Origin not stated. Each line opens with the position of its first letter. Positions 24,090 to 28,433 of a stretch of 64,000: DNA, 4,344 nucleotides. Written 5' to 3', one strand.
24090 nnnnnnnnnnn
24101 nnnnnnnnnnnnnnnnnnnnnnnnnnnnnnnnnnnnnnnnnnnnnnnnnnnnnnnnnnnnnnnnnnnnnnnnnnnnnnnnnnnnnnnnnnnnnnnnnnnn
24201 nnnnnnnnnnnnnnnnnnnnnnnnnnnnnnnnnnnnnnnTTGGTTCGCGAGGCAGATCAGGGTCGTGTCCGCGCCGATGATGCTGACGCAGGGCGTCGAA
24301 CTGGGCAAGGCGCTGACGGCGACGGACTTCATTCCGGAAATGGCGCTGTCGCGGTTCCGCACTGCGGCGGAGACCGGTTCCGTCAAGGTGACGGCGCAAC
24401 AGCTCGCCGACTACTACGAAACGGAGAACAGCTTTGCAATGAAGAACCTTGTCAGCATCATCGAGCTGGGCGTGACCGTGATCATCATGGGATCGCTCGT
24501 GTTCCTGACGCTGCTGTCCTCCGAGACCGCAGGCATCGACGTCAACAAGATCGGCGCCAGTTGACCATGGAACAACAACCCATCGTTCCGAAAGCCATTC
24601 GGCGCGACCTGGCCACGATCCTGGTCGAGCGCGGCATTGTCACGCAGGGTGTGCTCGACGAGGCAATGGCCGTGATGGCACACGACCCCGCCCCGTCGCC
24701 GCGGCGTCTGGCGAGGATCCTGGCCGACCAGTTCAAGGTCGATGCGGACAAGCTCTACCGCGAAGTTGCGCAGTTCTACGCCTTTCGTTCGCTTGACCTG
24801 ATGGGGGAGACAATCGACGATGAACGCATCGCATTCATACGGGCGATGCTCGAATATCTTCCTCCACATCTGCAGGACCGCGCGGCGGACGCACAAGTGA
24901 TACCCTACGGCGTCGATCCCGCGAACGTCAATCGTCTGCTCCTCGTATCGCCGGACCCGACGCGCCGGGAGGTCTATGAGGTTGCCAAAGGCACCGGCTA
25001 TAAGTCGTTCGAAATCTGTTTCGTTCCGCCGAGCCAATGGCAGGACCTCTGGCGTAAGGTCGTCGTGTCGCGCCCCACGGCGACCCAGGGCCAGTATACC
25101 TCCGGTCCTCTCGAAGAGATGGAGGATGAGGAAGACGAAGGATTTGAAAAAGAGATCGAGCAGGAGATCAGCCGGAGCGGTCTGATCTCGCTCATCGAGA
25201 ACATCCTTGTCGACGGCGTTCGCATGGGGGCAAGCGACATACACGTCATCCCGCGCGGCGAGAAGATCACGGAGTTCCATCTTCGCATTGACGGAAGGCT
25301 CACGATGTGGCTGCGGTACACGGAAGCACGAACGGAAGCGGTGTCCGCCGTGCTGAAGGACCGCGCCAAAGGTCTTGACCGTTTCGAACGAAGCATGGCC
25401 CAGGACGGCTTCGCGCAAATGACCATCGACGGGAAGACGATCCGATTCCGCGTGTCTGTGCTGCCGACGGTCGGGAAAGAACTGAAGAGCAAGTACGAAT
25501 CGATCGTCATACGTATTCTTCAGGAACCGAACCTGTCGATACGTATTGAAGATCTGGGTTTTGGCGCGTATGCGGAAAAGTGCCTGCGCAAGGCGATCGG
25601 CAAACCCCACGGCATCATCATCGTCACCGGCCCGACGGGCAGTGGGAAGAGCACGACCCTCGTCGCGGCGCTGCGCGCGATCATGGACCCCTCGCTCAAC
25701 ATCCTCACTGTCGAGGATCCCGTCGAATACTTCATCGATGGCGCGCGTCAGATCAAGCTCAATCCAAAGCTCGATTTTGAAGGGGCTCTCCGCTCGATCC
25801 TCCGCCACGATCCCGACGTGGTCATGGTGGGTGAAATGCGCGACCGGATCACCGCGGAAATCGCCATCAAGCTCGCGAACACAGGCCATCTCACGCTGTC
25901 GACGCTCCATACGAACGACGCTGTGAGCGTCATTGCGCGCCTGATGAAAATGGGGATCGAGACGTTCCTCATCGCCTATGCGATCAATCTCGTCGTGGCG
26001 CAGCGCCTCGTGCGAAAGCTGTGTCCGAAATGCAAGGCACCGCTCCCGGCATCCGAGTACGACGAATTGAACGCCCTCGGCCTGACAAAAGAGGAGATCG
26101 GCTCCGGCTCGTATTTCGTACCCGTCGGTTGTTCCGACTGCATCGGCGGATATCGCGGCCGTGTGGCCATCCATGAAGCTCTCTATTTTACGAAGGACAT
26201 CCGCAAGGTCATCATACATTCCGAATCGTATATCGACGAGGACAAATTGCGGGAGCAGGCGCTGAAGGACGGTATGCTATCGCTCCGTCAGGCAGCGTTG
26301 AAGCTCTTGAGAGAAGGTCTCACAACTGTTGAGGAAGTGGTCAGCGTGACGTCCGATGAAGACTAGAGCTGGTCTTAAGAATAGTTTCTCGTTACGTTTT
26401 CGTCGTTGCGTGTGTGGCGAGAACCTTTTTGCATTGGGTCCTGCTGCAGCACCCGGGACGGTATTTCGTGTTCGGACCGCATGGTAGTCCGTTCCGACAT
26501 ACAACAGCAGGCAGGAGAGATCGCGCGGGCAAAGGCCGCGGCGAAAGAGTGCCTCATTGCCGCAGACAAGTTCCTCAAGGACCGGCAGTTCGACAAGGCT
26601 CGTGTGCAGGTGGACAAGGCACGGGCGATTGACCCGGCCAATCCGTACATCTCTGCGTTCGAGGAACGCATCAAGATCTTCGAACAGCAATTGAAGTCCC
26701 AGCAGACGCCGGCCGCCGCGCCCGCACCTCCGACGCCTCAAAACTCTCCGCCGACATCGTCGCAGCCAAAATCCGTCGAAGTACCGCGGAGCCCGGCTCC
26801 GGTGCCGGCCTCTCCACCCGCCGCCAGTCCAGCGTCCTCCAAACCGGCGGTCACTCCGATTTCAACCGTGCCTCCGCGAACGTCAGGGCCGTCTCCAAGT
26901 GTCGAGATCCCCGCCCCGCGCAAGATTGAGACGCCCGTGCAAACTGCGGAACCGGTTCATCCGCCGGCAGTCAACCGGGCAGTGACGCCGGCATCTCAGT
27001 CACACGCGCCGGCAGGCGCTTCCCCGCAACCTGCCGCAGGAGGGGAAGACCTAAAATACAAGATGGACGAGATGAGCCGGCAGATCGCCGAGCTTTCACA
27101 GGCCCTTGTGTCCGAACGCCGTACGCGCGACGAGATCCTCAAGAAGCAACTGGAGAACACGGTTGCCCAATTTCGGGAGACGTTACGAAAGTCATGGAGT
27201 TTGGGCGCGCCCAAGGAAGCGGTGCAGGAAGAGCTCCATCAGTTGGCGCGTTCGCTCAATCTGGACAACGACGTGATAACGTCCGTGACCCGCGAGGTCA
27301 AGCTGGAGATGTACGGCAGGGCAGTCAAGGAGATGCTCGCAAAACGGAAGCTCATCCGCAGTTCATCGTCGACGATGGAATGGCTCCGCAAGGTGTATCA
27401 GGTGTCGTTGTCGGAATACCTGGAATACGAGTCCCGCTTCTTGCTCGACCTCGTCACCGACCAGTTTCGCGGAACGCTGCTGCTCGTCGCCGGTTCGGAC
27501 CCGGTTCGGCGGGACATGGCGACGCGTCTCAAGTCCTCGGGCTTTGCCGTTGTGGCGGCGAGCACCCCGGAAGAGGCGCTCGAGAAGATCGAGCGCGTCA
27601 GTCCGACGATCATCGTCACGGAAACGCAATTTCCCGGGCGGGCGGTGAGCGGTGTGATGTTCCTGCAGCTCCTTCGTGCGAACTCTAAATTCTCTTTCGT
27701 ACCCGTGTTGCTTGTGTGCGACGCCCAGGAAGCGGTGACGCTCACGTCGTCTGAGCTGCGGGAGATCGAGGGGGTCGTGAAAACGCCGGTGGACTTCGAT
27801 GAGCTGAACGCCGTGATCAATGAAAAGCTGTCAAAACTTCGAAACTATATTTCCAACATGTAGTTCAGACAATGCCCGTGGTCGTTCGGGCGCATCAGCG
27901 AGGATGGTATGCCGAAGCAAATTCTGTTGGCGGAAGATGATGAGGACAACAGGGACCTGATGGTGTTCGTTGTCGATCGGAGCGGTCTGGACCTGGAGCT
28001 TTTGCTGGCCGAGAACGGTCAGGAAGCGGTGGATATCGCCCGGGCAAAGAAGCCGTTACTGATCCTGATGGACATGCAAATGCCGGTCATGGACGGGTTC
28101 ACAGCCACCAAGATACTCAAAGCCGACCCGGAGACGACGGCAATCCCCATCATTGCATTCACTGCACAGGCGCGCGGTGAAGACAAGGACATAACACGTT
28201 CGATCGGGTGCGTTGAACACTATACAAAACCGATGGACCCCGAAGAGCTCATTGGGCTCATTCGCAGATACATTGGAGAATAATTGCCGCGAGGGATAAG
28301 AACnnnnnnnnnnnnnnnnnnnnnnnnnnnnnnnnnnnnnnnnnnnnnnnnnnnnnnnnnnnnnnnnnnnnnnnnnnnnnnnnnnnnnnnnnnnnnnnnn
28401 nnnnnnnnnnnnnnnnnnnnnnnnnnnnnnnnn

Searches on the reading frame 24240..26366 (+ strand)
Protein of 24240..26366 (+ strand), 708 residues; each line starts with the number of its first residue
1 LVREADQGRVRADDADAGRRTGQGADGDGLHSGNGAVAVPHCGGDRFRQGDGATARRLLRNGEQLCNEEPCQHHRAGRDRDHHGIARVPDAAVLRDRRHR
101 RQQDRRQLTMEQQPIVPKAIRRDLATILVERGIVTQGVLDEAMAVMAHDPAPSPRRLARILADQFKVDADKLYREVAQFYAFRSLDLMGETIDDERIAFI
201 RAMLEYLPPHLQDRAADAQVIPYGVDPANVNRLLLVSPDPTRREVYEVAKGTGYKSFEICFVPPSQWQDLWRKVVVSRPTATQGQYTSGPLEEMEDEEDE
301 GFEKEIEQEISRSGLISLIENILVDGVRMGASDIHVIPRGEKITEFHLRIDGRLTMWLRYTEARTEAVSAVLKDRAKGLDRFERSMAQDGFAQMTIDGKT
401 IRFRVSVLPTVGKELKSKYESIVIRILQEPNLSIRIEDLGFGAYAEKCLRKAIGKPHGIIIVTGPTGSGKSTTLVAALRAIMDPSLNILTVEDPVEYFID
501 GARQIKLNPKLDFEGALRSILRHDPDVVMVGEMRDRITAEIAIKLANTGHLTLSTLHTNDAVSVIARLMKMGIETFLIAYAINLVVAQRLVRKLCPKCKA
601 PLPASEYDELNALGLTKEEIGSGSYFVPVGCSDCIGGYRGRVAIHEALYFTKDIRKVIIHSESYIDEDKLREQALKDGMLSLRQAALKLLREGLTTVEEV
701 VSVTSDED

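Call 3: search_protein_families(library=pfam, proteins=[window:24240-26366:+], max_evalue=0.01)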
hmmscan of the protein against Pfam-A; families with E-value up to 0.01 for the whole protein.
window:24240-26366:+ (708 aa): 6 families
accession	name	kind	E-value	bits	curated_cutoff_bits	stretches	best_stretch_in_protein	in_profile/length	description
PF00437.27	T2SSE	-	9.5e-103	344.1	24.9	1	313-701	6-369/370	Type II/IV secretion system protein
PF13191.12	AAA_16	-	0.00036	21.5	32.6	1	452-542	20-103/167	AAA ATPase domain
PF13555.12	AAA_29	-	0.00042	20.4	27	1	456-485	21-49/61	P-loop containing region of AAA domain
PF25199.1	nSTAND_NTPase5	-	0.00064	20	34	1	454-497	38-82/145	Novel STAND NTPase 5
PF13401.12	AAA_22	-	0.0033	18.2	27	0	457-480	5-28/130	AAA domain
PF20720.3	nSTAND3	-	0.0074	16.4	27.2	0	455-496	15-56/155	Novel STAND NTPase 3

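Call 34: search_protein_families(library=ncbifam, proteins=[window:24567-26366:+], max_evalue=0.01)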
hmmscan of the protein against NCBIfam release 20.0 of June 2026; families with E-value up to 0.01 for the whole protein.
window:24567-26366:+ (599 aa): 20 families
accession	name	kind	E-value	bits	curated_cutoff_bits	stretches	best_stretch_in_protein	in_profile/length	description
TIGR02538.1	type_IV_pilB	equivalog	1.6e-126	423.2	675.65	1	15-596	2-563/564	type IV-A pilus assembly ATPase PilB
TIGR02533.1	type_II_gspE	equivalog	8.3e-117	390.8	630.25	1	146-595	46-486/486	type II secretion system ATPase GspE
NF007755.0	PRK10436.1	equivalog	3.1e-101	339.3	617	1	183-596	64-460/465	type II secretion system protein GspE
NF053534.1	T4PilAsmATPsTfpB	equivalog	3.2e-91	306.5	850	1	196-595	191-582/584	type IV pilus assembly ATPase TfpB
NF041000.1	ATPase_ComGA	equivalog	2.5e-58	197.2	300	1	212-483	2-266/267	competence type IV pilus ATPase ComGA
TIGR01420.1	pilT_fam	subfamily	4.6e-47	160.9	319.1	1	210-462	2-242/343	PilT/PilU family type 4a pilus ATPase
TIGR02525.1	plasmid_TraJ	equivalog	4.9e-26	91.6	368.3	1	268-473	73-283/372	plasmid transfer ATPase TraJ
TIGR02524.1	dot_icm_DotB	equivalog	7.3e-18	64.9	463.3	1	290-482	82-279/358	Dot/Icm type IV secretion system ATPase DotB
TIGR03819.1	heli_sec_ATPase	hypoth_equivalog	3.5e-14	52.8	373.15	1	314-478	143-316/340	TadA family conjugal transfer-associated ATPase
NF058587.1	archaellum_moto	equivalog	4e-13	48.9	550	1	351-480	278-415/527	archaellum flagellar ATPase motor FlaI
TIGR02782.1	TrbB_P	equivalog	4.5e-13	49.1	304.55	1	338-477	127-276/303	P-type conjugative transfer ATPase TrbB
NF010407.0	PRK13833.1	subfamily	4.9e-13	49.2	499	1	338-465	135-265/323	conjugal transfer protein TrbB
TIGR02788.1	VirB11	equivalog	1.8e-12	46.9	249.95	1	337-463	134-266/308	P-type DNA transfer ATPase VirB11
NF010469.0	PRK13894.1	subfamily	4.2e-10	39.5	508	1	338-461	140-266/320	conjugal transfer ATPase TrbB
NF053672.1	bindosome_BasE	exception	1.1e-08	34.3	1000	1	351-461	273-390/512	bindosome assembly system ATPase subunit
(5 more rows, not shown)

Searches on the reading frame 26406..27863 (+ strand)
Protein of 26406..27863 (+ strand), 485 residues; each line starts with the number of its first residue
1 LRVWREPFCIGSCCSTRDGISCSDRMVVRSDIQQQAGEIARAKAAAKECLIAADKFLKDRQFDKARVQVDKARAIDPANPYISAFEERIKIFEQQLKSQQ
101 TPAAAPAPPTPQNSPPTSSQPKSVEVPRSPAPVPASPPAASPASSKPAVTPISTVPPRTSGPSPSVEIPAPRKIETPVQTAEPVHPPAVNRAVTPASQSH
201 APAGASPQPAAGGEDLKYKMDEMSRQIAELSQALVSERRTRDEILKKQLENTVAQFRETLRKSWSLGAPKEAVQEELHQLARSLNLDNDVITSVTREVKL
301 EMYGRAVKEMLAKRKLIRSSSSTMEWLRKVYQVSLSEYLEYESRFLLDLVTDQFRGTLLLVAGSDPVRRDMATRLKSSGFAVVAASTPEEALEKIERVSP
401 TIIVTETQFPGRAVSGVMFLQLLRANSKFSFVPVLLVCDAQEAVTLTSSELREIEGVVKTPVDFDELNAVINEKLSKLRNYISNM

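Call 3: search_protein_families(library=pfam, proteins=[window:26406-27863:+], max_evalue=0.01)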
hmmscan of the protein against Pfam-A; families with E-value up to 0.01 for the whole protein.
window:26406-27863:+ (485 aa): 1 family
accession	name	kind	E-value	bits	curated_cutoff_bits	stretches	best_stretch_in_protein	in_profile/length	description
PF00072.30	Response_reg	-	3e-07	31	30.2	1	361-471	4-110/111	Response regulator receiver domain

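Call 34: search_protein_families(library=ncbifam, proteins=[window:26481-27863:+], max_evalue=0.01)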
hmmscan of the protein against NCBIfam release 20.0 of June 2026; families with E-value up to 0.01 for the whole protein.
window:26481-27863:+ (460 aa): 18 families
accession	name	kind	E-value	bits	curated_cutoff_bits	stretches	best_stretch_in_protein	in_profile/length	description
NF045944.1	ResRegRpaBCyano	equivalog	1.9e-06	27.4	330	1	336-416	3-78/229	response regulator transcription factor RpaB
TIGR02154.1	PhoB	equivalog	2.6e-06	26.9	296.2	1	332-418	4-89/226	phosphate regulon transcriptional regulator PhoB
NF008469.0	PRK11361.1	equivalog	6.9e-06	25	714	1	332-450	6-120/461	acetoacetate metabolism transcriptional regulator AtoC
NF041733.1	resp_reg_CseB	equivalog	9.8e-06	25.1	350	1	333-452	3-117/228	two-component system response regulator CseB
NF045914.1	RespRegNblR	equivalog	1.3e-05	24.9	300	1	328-414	4-86/228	response regulator transcription factor NblR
NF045717.1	DVU0259_DivK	exception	0.00016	21.9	160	1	336-450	8-116/117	DVU0259 family response regulator domain-containing protein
NF047793.1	ResRegPgtA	equivalog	0.00017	20.5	650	1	341-457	16-128/414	two-component system response regulator PgtA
NF045505.1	RR_RssB_Pseudo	equivalog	0.00019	20.6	700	1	331-415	6-86/394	two-component system response regulator RssB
NF007901.0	PRK10610.1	equivalog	0.00042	20.5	189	1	334-453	9-123/129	chemotaxis response regulator CheY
NF007135.0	PRK09581.1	equivalog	0.00053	18.9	474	1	326-452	151-274/457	PleD family two-component system response regulator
NF033791.1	ActR_PrrA_rreg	equivalog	0.00096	19.2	250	0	332-430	3-98/173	ActR/PrrA/RegA family redox response regulator transcription factor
NF007969.0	PRK10693.1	equivalog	0.0015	17.6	329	1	334-445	10-119/337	two-component system response regulator RssB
NF006900.1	PRK09390.1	equivalog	0.0021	17.7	255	1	334-446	8-116/203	response regulator FixJ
NF051870.1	NAssimRespRegNtrX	equivalog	0.0025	16.8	600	1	334-447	5-116/452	nitrogen assimilation response regulator NtrX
NF040689.1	MtrAB_MtrA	equivalog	0.0029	17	300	1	346-452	14-115/219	MtrAB system response regulator MtrA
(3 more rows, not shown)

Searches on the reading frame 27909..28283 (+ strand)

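Call 3: search_protein_families(library=pfam, proteins=[window:27909-28283:+], max_evalue=0.01)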
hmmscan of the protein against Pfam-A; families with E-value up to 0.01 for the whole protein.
window:27909-28283:+ (124 aa): 1 family
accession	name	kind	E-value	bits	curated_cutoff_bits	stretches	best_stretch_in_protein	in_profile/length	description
PF00072.30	Response_reg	-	2.1e-20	73.4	30.2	1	5-118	1-110/111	Response regulator receiver domain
